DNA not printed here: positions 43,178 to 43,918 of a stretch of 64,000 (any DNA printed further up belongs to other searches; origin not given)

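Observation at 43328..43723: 132-codon in-frame extension on cysD, with its own strong start and a retained internal SD+ATG, at the place where cysH usually sits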

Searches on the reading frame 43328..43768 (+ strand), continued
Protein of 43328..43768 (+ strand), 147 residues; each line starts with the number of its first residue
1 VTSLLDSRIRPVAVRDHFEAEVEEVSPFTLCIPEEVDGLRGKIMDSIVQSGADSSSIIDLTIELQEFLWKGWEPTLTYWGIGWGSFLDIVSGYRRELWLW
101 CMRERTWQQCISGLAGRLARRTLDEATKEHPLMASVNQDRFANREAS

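Call 58: predict_structure(alignment_id=A5)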
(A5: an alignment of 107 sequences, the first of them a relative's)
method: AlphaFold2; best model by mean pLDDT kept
length: 523 residues; sequences in the alignment: 107
mean_pLDDT: 72.7   pTM: 0.62
mean pLDDT of the five models: 72.7, 72.3, 70.2, 69.0, 67.2
residues with pLDDT >= 90: 181; 70-90: 142; 50-70: 74; < 50: 126
segments of 3 or more residues with pLDDT < 50: 1-64, 66-74, 76-84, 99-105, 239-243, 292-298, 401-416, 521-523
pLDDT, mean of each block of 10 residues (from residue 1): 33 36 36 38 40 38 43 41 53 66 56 92 77 96 90 65 91 70 61 90 84 75 71 80 59 83 78 84 79 45 75 80 89 97 94 82 74 81 77 65 37 49 94 97 97 97 96 96 97 96 94 72 41
secondary structure, 60 per line:
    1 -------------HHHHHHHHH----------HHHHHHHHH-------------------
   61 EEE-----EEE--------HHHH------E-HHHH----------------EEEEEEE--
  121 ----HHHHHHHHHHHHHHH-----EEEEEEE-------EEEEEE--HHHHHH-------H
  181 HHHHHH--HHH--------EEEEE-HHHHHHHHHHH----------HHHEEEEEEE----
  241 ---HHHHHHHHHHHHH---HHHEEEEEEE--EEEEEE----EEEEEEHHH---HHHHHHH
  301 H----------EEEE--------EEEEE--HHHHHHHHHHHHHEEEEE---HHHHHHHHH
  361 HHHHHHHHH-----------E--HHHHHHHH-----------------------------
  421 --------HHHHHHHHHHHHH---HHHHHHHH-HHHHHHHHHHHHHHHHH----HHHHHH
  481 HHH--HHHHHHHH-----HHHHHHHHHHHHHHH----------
elements in order: H14-22 H33-41 E61-63 E69-71 H80-83 H92-95 E112-118 H125-139 E145-151 E159-164 H167-172 H180-186 E200-204 H206-216 E230-236 H244-256 E263-269 E272-277 E282-287 H294-301 E312-315 E324-328 H331-343 E344-348 H352-369 H384-391 H429-441 H445-452 H454-470 H475-483 H486-493 H499-513
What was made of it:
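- Tried and rejected: It gave pTM 0.62, a poorly modelled Fe-S domain (pLDDT below 50) and no way to read contacts, so it says nothing about docking (call 58).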

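Call 61: find_encoding_contigs(protein=P0089, flank=6000, max_places=1)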
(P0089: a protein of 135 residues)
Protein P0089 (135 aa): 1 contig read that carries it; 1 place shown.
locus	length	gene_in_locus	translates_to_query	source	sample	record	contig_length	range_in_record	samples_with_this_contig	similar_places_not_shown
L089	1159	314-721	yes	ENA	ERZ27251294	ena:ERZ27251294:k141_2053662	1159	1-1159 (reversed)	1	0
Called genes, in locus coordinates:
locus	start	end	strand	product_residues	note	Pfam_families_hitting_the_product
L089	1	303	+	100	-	?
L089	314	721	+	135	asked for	-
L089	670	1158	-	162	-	?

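Call 62: find_encoding_contigs(protein=P0148, flank=6000, max_places=1)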
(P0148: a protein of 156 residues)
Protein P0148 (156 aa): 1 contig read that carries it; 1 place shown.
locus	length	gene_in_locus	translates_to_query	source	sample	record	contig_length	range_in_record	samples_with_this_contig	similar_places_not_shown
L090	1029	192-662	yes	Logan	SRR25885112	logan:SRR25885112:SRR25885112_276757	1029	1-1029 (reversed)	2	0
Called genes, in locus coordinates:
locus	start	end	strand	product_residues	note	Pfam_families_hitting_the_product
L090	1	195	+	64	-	?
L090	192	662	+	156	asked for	-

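Call 63: find_encoding_contigs(protein=P0116, flank=6000, max_places=1)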
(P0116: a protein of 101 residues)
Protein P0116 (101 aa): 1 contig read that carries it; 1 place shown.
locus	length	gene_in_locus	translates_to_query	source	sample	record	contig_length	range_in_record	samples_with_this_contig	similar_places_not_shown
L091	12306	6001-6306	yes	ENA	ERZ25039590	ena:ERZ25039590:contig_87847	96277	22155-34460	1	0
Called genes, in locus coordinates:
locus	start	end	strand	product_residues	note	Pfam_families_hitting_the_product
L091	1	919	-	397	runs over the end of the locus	-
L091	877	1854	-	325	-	PF00005:ABC_tran, PF13304:AAA_21 (weak)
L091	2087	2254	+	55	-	-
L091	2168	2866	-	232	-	PF13241:NAD_binding_7, PF14824:Sirohm_synth_M (weak)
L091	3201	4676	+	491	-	PF03460:NIR_SIR_ferr (weak), PF01077:NIR_SIR, PF03460:NIR_SIR_ferr, PF01077:NIR_SIR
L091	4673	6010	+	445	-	PF12838:Fer4_7 (weak), PF00037:Fer4, PF12797:Fer4_2 (weak), PF12837:Fer4_6 (weak), PF13237:Fer4_10, PF14697:Fer4_21, PF04422:FrhB_FdhB_N, PF04432:FrhB_FdhB_C, +3 more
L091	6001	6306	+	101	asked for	-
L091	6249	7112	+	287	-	PF00590:TP_methylase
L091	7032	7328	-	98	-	-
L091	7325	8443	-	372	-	PF02012:BNR (faint), PF15902:Sortilin-Vps10 (faint)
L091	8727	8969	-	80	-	PF01455:HupF_HypC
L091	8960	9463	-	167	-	PF01750:HycI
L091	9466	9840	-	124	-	PF00374:NiFeSe_Hases (weak)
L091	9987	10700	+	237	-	-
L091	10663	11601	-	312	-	PF01058:Oxidored_q6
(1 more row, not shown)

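Call 70: fold_search(model_id=the predicted structure, library=pdb)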
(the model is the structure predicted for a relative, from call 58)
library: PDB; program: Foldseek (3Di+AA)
matches with E <= 10: 408; with E <= 0.001: 21
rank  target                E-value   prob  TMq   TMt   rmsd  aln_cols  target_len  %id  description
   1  8riu_B                5.3e-17  1.00  0.36  0.49  11.5       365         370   26  Crystal structure of the F420-reducing carbon monoxide dehydrogenase component from the ethanotroph Candidatus Ethanop (released 2024-10-02)
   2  9r51_B                6.9e-16  1.00  0.36  0.63   8.5       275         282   29  Dimeric state of the F420-reducing hydrogenase from Methanothermococcus thermolithotrophicus in crystalline form 1 (released 2025-10-22)
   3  7np8_B                1.1e-15  1.00  0.36  0.31  10.8       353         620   29  Crystal structure of the Coenzyme F420-dependent sulfite reductase from Methanocaldococcus jannaschii at 2.3-A resolut (released 2022-03-23)
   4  4ci0_C                1.4e-15  1.00  0.37  0.65   8.2       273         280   33  Electron cryo-microscopy of F420-reducing NiFe hydrogenase Frh (released 2014-02-26)
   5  7np8_A                1.6e-15  1.00  0.36  0.31  10.9       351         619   29  Crystal structure of the Coenzyme F420-dependent sulfite reductase from Methanocaldococcus jannaschii at 2.3-A resolut (released 2022-03-23)
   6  7npa_N                1.6e-15  1.00  0.36  0.31  11.0       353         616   28  Crystal structure of the Coenzyme F420-dependent sulfite reductase from Methanothermococcus thermolithotrophicus at 1. (released 2022-03-23)
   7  6qii_B                2.5e-15  1.00  0.35  0.59   8.4       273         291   28  Xenon derivatization of the F420-reducing [NiFe] hydrogenase complex from Methanosarcina barkeri (released 2019-10-23)
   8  6qgr_B                4.1e-15  1.00  0.35  0.58   8.6       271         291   28  The F420-reducing [NiFe] hydrogenase complex from Methanosarcina barkeri at the Nia-S state (released 2019-10-23)
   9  7npa_D                4.5e-15  1.00  0.37  0.32  10.8       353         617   28  Crystal structure of the Coenzyme F420-dependent sulfite reductase from Methanothermococcus thermolithotrophicus at 1. (released 2022-03-23)
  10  9r52_B                5.8e-15  1.00  0.36  0.64   8.4       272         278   28  Dimeric state of the F420-reducing hydrogenase from Methanothermococcus thermolithotrophicus in crystalline form 2 (released 2025-10-22)
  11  7npa_A                5.8e-15  1.00  0.35  0.31  11.0       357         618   27  Crystal structure of the Coenzyme F420-dependent sulfite reductase from Methanothermococcus thermolithotrophicus at 1. (released 2022-03-23)
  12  8rja_E                1.3e-14  1.00  0.38  0.54  12.1       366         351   26  Crystal structure of the F420-reducing formylmethanofuran dehydrogenase complex from the ethanotroph Candidatus Ethano (released 2024-10-02)
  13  5dqr_D                2.7e-11  1.00  0.37  0.45   8.9       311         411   20  The crystal structure of Arabidopsis 7-hydroxymethyl chlorophyll a reductase (HCAR) (released 2016-04-20)
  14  5dqr_B                4.7e-11  1.00  0.35  0.43  10.3       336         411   19  The crystal structure of Arabidopsis 7-hydroxymethyl chlorophyll a reductase (HCAR) (released 2016-04-20)
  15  5dqr_E                5.2e-11  1.00  0.36  0.45   8.9       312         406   20  The crystal structure of Arabidopsis 7-hydroxymethyl chlorophyll a reductase (HCAR) (released 2016-04-20)
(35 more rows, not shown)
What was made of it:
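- Some FrhB relatives, such as HCAR, use ferredoxin (call 70).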

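Call 71: search_protein_families(library=pfam, alignment_id=A2, max_evalue=1)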
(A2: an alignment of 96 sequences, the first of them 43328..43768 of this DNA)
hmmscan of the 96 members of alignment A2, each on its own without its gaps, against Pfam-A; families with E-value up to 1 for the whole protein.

A. member 1, window:43328-43768:+ (147 aa): 0 families

B. families by the number of members that match (of 96 scanned): 16 families
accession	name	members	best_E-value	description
PF23242.1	AAA_lid_TRIP13_C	3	0.08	TRIP13-like, AAA+ ATPase lid C-terminal domain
PF06719.19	AraC_N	1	0.00066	AraC-type transcriptional regulator N-terminus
PF06224.18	AlkZ-like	1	0.0036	DNA glycosylase AlkZ-like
PF15943.11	YdaS_toxin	1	0.016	Bacterial toxin YdaS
PF03937.21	Sdh5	1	0.022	Flavinator of succinate dehydrogenase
PF13490.11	zf-HC2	1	0.033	Putative zinc-finger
PF08550.15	GATA_AreA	1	0.047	Nitrogen regulatory protein areA, GATA-like domain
PF00665.32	rve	1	0.11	Integrase core domain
PF17093.10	PBP_N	1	0.11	Penicillin-binding protein N-terminus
PF05496.18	RuvB_N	1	0.11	Holliday junction DNA helicase RuvB P-loop domain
PF15591.11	Imm31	1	0.15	Immunity protein 31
PF25181.1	Phage_Bbp19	1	0.15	Bbp19-like phage protein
PF05344.16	DUF746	1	0.22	Domain of Unknown Function (DUF746)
PF08618.15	Opi1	1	0.22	Transcription factor Opi1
PF22688.2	Hda_lid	1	0.24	Hda, lid domain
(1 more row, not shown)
